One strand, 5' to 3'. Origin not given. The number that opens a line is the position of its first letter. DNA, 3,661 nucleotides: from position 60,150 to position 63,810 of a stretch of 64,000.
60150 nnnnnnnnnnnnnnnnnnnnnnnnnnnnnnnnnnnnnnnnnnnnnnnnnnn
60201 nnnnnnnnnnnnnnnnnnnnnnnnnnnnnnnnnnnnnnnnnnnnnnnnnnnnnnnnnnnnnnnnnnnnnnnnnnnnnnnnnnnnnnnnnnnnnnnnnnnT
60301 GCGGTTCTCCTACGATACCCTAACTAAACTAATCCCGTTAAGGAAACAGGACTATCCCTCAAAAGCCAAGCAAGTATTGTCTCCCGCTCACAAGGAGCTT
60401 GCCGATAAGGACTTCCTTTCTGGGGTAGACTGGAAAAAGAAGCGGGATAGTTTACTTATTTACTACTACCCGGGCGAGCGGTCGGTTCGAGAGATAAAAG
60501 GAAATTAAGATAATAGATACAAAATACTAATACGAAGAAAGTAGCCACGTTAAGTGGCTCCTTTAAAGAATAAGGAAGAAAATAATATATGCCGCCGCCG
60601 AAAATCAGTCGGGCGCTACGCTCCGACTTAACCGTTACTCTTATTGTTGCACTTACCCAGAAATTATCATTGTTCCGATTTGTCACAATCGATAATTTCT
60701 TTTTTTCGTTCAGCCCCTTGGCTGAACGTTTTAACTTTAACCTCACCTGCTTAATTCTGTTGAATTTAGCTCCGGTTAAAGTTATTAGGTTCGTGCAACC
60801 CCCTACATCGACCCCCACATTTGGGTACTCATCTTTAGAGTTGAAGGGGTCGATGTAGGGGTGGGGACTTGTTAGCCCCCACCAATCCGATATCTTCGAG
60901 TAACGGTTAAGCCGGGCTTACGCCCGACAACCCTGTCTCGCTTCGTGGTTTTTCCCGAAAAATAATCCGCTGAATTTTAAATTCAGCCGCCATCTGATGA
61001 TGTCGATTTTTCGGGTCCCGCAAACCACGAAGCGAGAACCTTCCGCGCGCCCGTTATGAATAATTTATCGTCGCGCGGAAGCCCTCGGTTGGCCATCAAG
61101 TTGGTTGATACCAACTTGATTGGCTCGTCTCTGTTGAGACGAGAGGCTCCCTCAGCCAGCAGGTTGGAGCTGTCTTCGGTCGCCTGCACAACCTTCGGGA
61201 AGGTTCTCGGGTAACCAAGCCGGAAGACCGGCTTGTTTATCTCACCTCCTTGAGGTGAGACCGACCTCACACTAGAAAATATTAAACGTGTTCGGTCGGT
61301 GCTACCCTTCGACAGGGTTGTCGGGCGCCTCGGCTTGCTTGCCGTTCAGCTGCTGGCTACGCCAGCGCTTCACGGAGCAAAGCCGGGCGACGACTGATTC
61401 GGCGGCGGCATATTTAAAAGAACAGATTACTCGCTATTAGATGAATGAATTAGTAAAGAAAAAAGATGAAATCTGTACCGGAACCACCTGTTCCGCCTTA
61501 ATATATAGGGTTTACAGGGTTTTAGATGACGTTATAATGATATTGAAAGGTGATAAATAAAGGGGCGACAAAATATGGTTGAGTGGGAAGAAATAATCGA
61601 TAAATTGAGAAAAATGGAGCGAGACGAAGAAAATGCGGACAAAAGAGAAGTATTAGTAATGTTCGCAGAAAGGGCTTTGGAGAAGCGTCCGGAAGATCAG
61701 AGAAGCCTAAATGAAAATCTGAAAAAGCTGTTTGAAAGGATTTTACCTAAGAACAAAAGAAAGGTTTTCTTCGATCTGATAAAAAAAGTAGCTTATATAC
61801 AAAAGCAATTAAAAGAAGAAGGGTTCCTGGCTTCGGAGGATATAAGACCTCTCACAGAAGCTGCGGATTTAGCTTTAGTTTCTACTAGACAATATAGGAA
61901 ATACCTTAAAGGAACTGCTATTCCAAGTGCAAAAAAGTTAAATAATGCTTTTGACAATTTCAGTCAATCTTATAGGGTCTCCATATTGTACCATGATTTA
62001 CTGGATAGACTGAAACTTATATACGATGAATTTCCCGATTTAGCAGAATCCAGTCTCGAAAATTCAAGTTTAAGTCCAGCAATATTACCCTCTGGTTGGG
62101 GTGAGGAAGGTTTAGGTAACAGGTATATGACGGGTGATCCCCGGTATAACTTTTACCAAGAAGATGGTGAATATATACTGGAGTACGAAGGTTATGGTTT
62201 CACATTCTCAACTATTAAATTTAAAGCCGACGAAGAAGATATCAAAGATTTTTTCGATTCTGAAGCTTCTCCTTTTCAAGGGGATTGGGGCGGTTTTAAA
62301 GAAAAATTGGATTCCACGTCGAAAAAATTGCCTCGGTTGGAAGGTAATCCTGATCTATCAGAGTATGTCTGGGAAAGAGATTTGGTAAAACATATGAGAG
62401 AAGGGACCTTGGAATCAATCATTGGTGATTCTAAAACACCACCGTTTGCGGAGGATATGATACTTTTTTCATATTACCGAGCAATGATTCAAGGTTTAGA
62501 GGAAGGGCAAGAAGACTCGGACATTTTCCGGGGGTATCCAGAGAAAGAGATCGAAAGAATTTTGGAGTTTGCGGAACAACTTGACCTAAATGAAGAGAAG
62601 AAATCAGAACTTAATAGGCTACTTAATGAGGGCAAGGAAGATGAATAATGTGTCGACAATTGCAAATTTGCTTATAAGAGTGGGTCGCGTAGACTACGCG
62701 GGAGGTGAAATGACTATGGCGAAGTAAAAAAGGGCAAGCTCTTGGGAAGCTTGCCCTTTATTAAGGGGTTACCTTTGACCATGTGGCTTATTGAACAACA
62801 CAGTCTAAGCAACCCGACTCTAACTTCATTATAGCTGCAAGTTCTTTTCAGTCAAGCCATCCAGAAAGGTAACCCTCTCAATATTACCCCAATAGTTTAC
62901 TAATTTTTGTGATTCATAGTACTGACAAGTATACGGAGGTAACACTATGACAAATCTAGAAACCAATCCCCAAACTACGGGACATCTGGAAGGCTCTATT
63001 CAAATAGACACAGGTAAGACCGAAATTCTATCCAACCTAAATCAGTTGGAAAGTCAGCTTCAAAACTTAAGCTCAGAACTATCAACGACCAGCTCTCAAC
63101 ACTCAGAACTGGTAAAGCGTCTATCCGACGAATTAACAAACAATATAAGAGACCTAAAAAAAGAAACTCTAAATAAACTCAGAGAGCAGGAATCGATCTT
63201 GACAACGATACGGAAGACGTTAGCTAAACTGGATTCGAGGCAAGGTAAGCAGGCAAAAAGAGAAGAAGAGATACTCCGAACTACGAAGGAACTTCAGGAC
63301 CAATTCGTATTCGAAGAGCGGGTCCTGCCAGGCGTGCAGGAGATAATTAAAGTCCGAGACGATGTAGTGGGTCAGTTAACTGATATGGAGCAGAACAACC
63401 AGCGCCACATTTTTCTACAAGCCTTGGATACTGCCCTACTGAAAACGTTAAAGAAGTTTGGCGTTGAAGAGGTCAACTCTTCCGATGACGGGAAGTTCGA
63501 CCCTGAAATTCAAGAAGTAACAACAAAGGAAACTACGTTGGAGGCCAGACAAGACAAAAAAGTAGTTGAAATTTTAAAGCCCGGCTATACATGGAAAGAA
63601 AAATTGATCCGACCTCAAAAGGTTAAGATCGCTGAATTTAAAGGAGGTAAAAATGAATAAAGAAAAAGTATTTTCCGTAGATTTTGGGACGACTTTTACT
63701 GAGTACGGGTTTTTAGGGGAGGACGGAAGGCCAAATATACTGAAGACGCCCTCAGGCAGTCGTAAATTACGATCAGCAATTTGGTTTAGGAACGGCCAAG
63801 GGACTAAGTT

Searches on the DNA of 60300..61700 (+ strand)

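Call 4: search_rna_families(source=window, start=60300, end=61700, threshold=evalue, max_evalue=10, show_alignments=2)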
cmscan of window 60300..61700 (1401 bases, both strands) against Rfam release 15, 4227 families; matches with E-value up to 10: 9.
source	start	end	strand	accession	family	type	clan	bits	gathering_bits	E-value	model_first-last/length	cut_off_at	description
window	60654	60736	+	RF02846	Ref84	Gene; antisense;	-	30.2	52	0.18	1-87/87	no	Enterococcus sRNA 84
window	60661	60731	+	RF04181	rteR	Gene; sRNA;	-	22.3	72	1.3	1-84/84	no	rteR sRNA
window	60795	60865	-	RF01064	mir-253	Gene; miRNA;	-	19.6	72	0.78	1-98/98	no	mir-253 microRNA precursor family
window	60662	60740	-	RF01585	snoR07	Gene; snRNA; snoRNA; CD-box;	-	19.4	44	6.9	1-88/88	no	small nucleolar RNA snoR07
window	60538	60593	-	RF00078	MicA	Gene; sRNA;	-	17.9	41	9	1-75/75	no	MicA sRNA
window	61343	61374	+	RF03937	mir-9456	Gene; miRNA;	-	17.5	80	3.6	1-68/68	no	mir-9456 microRNA precursor family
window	60802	60860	+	RF00127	t44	Gene; sRNA;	-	16.2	44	4.1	23-86/95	no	t44 RNA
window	60558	60594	+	RF01100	PK-BYV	Cis-reg;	-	15.8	50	3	1-40/40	no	3'-terminal pseudoknot in BYV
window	61053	61122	-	RF02603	BASRCII26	Gene; sRNA;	-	11.4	218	6.4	1-190/190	no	Brucella sRNA CII26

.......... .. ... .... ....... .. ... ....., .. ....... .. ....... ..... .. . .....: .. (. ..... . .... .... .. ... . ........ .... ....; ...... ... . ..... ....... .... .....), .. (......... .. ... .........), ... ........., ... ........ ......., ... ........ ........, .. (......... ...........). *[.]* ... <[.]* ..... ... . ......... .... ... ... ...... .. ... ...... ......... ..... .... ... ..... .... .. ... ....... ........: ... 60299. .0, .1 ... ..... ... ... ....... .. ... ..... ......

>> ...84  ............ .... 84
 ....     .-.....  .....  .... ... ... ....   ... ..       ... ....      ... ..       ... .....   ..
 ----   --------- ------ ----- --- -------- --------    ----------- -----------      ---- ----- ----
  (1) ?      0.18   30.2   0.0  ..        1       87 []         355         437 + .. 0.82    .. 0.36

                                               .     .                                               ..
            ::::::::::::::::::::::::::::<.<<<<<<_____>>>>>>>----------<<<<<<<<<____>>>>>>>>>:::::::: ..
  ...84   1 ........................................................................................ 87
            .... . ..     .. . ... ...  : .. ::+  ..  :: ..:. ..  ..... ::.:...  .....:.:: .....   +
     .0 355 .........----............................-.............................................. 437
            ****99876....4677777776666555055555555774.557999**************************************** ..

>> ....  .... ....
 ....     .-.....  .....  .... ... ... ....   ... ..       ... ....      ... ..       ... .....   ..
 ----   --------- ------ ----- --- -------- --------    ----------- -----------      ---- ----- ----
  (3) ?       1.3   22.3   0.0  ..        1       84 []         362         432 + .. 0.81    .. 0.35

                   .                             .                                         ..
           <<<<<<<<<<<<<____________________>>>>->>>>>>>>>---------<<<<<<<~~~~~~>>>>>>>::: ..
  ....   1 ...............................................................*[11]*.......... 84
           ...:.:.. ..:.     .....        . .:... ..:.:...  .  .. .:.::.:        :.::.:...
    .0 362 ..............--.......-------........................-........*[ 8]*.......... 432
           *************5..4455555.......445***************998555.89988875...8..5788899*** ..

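Call 9: search_dna_similar(query=window:60500-61500:+, collection=phages, mode=distant)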
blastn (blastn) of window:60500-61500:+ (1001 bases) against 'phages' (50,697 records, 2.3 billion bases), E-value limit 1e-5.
No match.

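Call 11: search_dna_similar(query=window:60500-61500:+, collection=plasmids, mode=distant)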
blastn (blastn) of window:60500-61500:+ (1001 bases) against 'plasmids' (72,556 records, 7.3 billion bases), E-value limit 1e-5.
No match.

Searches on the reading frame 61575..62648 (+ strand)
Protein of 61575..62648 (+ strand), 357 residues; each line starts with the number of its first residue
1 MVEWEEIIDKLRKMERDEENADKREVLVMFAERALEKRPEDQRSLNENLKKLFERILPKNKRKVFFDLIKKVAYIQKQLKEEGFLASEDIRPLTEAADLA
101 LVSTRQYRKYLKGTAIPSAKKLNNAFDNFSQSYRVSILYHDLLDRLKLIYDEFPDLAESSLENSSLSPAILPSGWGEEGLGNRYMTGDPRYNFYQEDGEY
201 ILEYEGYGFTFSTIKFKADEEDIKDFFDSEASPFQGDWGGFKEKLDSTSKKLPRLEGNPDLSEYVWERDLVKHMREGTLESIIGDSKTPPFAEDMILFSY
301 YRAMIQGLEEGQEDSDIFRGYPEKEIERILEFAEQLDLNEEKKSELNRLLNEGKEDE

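Call 10: search_protein_families(library=pfam, proteins=[window:61575-62648:+], max_evalue=0.01)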
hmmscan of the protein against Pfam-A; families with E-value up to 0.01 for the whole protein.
window:61575-62648:+ (357 aa): 2 families
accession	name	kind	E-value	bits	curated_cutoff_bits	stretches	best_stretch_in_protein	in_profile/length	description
PF19963.4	VMAP-M1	-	0.00091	20.3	25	0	5-79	35-101/113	vWA-MoxR associated protein middle region (VMAP-M) 1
PF01381.28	HTH_3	-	0.0082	16.6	23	0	94-122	13-41/55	Helix-turn-helix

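Call 14: find_encoding_contigs(protein=window:61575-62648:+, flank=6000, max_places=10)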
Protein window:61575-62648:+ (357 aa): 1 contig read that carries it; 1 place shown.
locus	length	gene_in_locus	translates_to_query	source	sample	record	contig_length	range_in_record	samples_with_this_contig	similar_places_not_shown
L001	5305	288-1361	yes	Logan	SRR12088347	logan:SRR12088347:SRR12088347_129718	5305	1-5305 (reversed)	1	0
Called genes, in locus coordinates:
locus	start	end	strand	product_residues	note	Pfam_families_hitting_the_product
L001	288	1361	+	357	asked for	-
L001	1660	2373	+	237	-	PF01025:GrpE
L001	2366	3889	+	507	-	PF00012:HSP70, PF06723:MreB_Mbl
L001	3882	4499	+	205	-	PF00092:VWA, PF13519:VWA_2, PF13768:VWA_3 (weak)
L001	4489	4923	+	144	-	-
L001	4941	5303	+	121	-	?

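Call 90: search_protein_families(library=padloc, proteins=[window:61575-62648:+, L001:2366-3889:+, L001:3882-4499:+, L001:4489-4923:+], max_evalue=0.00001)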
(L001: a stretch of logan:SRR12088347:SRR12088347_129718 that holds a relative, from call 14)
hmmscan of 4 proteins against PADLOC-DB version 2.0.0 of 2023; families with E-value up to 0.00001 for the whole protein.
window:61575-62648:+ (357 aa): 0 families

L001:2366-3889:+ (507 aa): 0 families

L001:3882-4499:+ (205 aa): 0 families

L001:4489-4923:+ (144 aa): 0 families

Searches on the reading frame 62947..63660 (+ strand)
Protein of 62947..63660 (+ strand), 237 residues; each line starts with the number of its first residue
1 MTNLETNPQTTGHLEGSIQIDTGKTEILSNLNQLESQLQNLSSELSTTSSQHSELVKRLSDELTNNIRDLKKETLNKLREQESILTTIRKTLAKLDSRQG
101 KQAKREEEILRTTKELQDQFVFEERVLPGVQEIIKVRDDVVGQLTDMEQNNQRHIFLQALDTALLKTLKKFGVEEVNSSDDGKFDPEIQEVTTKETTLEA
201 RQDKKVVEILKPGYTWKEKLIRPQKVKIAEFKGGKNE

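Call 10: search_protein_families(library=pfam, proteins=[window:62947-63660:+], max_evalue=0.01)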
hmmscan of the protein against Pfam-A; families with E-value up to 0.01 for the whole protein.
window:62947-63660:+ (237 aa): 2 families
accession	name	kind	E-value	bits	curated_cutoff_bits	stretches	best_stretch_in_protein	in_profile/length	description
PF01025.24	GrpE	-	3.6e-15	56.5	25.8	1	73-230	8-165/165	GrpE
PF04513.17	Baculo_PEP_C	-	0.0066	17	38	1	25-93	34-102/140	Baculovirus polyhedron envelope protein, PEP, C terminus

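Call 90: search_protein_families(library=padloc, proteins=[window:62947-63660:+], max_evalue=0.00001)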
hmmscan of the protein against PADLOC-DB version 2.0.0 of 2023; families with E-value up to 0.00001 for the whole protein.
window:62947-63660:+ (237 aa): 0 families
